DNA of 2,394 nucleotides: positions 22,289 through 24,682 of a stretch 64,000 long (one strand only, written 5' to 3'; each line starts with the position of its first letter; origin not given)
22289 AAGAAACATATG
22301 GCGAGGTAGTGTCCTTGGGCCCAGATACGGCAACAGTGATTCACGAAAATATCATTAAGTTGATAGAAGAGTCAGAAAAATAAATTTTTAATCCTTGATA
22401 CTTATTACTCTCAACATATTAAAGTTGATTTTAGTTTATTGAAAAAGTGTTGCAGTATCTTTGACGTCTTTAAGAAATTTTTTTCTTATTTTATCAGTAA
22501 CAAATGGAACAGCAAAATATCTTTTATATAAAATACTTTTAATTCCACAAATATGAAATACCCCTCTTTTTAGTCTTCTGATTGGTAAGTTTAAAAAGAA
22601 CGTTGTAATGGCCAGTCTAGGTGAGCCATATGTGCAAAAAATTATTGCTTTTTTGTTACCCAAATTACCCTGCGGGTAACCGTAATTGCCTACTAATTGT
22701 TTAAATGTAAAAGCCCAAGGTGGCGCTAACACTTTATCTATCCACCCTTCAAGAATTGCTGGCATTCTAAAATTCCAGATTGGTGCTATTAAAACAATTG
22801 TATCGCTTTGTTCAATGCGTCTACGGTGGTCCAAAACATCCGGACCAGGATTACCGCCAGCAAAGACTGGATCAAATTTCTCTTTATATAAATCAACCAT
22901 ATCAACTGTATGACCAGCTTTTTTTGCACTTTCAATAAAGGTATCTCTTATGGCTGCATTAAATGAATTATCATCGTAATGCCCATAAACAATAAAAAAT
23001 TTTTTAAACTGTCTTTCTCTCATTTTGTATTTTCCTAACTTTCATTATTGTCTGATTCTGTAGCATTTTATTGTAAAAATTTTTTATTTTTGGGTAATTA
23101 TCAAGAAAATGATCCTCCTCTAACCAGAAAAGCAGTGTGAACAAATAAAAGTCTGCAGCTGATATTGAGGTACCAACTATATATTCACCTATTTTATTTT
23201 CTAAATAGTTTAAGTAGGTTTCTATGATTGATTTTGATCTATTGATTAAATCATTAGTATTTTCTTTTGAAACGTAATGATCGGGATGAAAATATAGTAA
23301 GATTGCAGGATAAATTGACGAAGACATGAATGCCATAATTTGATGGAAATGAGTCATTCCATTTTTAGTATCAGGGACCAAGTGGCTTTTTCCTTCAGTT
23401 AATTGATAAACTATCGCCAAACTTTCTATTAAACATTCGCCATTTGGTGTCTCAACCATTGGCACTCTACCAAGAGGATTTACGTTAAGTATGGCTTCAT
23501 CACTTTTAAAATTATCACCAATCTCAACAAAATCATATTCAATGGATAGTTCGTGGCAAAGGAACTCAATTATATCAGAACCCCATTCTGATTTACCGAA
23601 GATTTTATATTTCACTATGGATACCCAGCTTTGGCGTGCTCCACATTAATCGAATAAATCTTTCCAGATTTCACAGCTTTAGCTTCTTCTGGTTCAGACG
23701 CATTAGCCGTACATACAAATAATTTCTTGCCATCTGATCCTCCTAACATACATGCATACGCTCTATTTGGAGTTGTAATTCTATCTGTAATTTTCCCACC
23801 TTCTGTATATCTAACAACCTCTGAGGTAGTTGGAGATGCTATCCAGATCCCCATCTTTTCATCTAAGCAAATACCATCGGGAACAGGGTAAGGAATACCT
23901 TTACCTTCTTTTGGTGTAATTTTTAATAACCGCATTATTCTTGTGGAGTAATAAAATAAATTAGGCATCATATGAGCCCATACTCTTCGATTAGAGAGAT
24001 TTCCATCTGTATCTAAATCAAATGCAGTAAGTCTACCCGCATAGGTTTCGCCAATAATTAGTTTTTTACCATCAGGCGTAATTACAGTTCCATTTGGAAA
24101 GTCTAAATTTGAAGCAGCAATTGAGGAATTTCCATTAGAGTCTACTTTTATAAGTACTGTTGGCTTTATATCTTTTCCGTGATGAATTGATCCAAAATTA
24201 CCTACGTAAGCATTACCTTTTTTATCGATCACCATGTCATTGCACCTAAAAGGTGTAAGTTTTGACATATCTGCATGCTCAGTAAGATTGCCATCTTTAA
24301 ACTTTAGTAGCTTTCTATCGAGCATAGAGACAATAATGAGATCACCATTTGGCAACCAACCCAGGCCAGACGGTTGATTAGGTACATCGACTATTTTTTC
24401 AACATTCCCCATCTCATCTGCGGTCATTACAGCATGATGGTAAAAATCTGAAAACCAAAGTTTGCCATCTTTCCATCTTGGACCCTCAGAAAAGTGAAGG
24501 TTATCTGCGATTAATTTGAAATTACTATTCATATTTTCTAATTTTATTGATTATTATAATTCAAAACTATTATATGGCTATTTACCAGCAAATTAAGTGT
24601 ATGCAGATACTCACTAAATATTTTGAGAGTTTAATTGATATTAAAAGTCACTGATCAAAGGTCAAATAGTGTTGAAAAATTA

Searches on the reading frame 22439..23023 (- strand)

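Call 58: search_protein_families(library=pfam, proteins=[window:22439-23023:-], max_evalue=1e-10)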
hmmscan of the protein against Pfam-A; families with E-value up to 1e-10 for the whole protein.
window:22439-23023:- (195 aa): 1 family
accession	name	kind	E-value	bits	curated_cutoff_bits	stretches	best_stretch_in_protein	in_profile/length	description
PF02525.22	Flavodoxin_2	-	8.4e-34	117.4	27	1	7-166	1-172/198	Flavodoxin-like fold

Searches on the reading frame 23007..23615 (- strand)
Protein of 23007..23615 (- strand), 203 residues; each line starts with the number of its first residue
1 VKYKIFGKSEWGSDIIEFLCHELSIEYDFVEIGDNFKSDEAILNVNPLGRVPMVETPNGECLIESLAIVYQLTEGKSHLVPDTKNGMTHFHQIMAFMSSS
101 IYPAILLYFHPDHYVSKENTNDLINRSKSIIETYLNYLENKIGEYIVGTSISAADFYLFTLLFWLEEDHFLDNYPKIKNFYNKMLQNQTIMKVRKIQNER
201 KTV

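Call 58: search_protein_families(library=pfam, proteins=[window:23007-23615:-], max_evalue=1e-10)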
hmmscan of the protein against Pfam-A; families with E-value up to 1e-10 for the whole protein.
window:23007-23615:- (203 aa): 0 families

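Call 64: search_protein_families(library=pfam, proteins=[window:23007-23615:-], max_evalue=0.01)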
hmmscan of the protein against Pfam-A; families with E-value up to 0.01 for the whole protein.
window:23007-23615:- (203 aa): 6 families
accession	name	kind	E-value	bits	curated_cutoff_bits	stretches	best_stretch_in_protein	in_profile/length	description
PF14497.11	GST_C_3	-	4.1e-09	37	21.6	1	128-191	28-98/104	Glutathione S-transferase, C-terminal domain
PF00043.30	GST_C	-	3.3e-08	34.1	20.7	1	103-185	8-90/93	Glutathione S-transferase, C-terminal domain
PF13409.12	GST_N_2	-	1.3e-07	32.6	25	1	18-70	10-65/70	Glutathione S-transferase, N-terminal domain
PF02798.26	GST_N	-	1.3e-07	32.2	20.9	1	17-70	18-72/76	Glutathione S-transferase, N-terminal domain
PF13417.12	GST_N_3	-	1.4e-07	32.2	22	1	18-73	15-68/75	Glutathione S-transferase, N-terminal domain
PF13410.11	GST_C_2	-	0.00012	22.6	24.9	1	123-181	3-67/69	Glutathione S-transferase, C-terminal domain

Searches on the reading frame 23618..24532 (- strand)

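Call 58: search_protein_families(library=pfam, proteins=[window:23618-24532:-], max_evalue=1e-10)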
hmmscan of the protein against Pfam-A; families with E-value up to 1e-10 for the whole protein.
window:23618-24532:- (305 aa): 1 family
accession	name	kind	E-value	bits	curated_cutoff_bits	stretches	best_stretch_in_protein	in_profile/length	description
PF08450.18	SGL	-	1.4e-45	156.3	26.3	1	14-277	1-246/246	SMP-30/Gluconolactonase/LRE-like region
